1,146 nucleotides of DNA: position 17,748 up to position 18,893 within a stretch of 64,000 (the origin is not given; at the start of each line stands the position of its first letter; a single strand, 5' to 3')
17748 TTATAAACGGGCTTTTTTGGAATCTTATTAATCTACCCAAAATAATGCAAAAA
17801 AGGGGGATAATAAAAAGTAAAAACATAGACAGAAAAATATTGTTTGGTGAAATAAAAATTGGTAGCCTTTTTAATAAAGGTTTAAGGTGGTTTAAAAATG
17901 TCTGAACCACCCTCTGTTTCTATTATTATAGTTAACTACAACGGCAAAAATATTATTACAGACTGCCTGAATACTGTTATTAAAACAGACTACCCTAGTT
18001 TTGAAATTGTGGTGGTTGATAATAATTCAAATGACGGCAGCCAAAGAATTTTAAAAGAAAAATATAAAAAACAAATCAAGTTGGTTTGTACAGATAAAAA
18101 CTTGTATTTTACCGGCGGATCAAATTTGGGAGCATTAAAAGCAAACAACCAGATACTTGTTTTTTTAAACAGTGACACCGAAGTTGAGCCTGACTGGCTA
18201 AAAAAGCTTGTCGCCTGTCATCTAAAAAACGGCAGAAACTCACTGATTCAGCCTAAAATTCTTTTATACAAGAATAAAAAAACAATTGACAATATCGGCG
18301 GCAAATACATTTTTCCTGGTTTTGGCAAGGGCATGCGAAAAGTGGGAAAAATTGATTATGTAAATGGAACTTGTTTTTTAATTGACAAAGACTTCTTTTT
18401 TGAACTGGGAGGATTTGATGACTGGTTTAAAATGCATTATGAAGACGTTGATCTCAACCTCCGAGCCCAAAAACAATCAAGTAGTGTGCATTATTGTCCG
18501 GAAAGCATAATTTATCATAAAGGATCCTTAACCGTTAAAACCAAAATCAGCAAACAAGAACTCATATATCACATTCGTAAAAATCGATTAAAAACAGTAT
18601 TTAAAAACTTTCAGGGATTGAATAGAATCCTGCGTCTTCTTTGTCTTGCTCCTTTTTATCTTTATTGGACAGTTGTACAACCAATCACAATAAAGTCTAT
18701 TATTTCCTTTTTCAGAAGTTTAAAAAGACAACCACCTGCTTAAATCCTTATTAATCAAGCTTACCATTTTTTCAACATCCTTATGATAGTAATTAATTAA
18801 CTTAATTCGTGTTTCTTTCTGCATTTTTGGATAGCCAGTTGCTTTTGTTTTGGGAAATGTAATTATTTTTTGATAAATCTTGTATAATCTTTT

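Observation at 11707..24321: Glycan-biosynthesis locus of about 12.6 kb with five tandem GT2 paralogs, a sulfotransferase, a B12 radical SAM enzyme, a methyltransferase, a Wzx flippase and a GT39-TPR enzyme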

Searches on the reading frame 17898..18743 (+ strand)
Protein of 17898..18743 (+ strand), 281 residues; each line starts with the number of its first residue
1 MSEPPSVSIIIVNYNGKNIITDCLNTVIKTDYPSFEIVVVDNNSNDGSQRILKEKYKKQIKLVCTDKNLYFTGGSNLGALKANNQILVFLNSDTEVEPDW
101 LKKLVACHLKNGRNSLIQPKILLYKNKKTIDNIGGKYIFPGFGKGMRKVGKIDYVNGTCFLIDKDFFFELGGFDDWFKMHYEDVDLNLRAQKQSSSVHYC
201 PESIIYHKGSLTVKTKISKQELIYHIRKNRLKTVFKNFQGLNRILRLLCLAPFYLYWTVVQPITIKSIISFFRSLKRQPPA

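Call 3: search_protein_families(library=pfam, proteins=[window:17898-18743:+], max_evalue=0.01)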
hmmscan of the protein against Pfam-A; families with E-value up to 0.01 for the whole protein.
window:17898-18743:+ (281 aa): 5 families
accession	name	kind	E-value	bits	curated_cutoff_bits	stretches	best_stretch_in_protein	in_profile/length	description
PF00535.33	Glycos_transf_2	-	1.7e-26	93.6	23.3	1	8-167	1-164/168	Glycosyl transferase family 2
PF13641.12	Glyco_tranf_2_3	-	1.7e-16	61.4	27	1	5-208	2-212/230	Glycosyltransferase like family 2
PF10111.15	Glyco_tranf_2_2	-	3.4e-12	46.9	27.3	1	8-213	1-222/276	Glycosyltransferase like family 2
PF13632.12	Glyco_trans_2_3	-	2e-09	38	27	1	87-226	2-142/198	Glycosyl transferase family group 2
PF13506.12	Glyco_transf_21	-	0.001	19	21.7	1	81-204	28-151/174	Glycosyl transferase family 21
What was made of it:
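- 17898..18743 (+): GT2e glycosyltransferase. Its DxD motif is replaced by N-S-D. PF00535 1.7e-26 (call 3).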

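Call 14: search_protein_families(library=ncbifam, proteins=[window:17898-18743:+], max_evalue=0.001)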
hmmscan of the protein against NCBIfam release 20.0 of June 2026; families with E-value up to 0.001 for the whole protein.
window:17898-18743:+ (281 aa): 21 families
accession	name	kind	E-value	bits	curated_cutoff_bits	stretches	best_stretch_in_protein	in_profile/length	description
TIGR03965.1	mycofact_glyco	equivalog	3e-23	82.5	280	1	3-208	72-281/467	mycofactocin biosynthesis glycosyltransferase MftF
NF041875.1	EPS_EpsD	equivalog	3.2e-18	66.2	370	2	7-114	1-110/325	exopolysaccharide biosynthesis glycosyltransferase EpsD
TIGR04283.1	glyco_like_mftF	equivalog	1.1e-16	61.1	182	1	7-205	1-183/221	TIGR04283 family arsenosugar biosynthesis glycosyltransferase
TIGR03937.1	PgaC_IcaA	equivalog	3.8e-16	59.1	422.3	1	3-207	43-250/407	poly-beta-1,6-N-acetyl-D-glucosamine synthase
NF038299.1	EPS_HpsN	equivalog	1e-14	54.3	425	1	5-110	1-108/317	hormogonium polysaccharide biosynthesis glycosyltransferase HpsN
NF047683.1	TeichurnBiosyTuaG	equivalog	1.9e-12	47.4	400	1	4-109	5-112/252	teichuronic acid biosynthesis protein TuaG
NF050050.1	ProtGlycPglI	equivalog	1.1e-11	44.6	500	1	5-136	2-134/306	GalNAc(5)-diNAcBac-PP-undecaprenol beta-1,3-glucosyltransferase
NF007482.0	PRK10073.1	equivalog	2.4e-11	43.2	423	1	2-109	3-111/334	glycosyltransferase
NF038302.1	EPS_HpsE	equivalog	5.8e-10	38.6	300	1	7-106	3-109/307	hormogonium polysaccharide biosynthesis glycosyltransferase HpsE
NF041394.1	GtaseAglG_Halo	equivalog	6.5e-09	35.5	440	1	7-108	3-107/304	glucosyl-dolichyl phosphate glucuronosyltransferase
TIGR03111.1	glyc2_xrt_Gpos1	hypoth_equivalog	1.1e-08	34.3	363.95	1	3-119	47-167/439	TIGR03111 family XrtG-associated glycosyltransferase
TIGR01556.1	rhamnosyltran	subfamily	1.5e-08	34.2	200.55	1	34-215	21-209/281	rhamnosyltransferase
NF045692.1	OglycostaseCruG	equivalog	1.6e-08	33.9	600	1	6-198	42-246/386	2'-O-glycosyltransferase CruG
NF053739.1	GlytfEpsEBac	equivalog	3.9e-07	29.3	450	1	5-88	1-87/265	glycosyltransferase EpsE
NF050113.1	gal_furan_GlfT1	equivalog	2.3e-06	27.1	330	1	9-91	3-86/290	galactofuranosyltransferase GlfT1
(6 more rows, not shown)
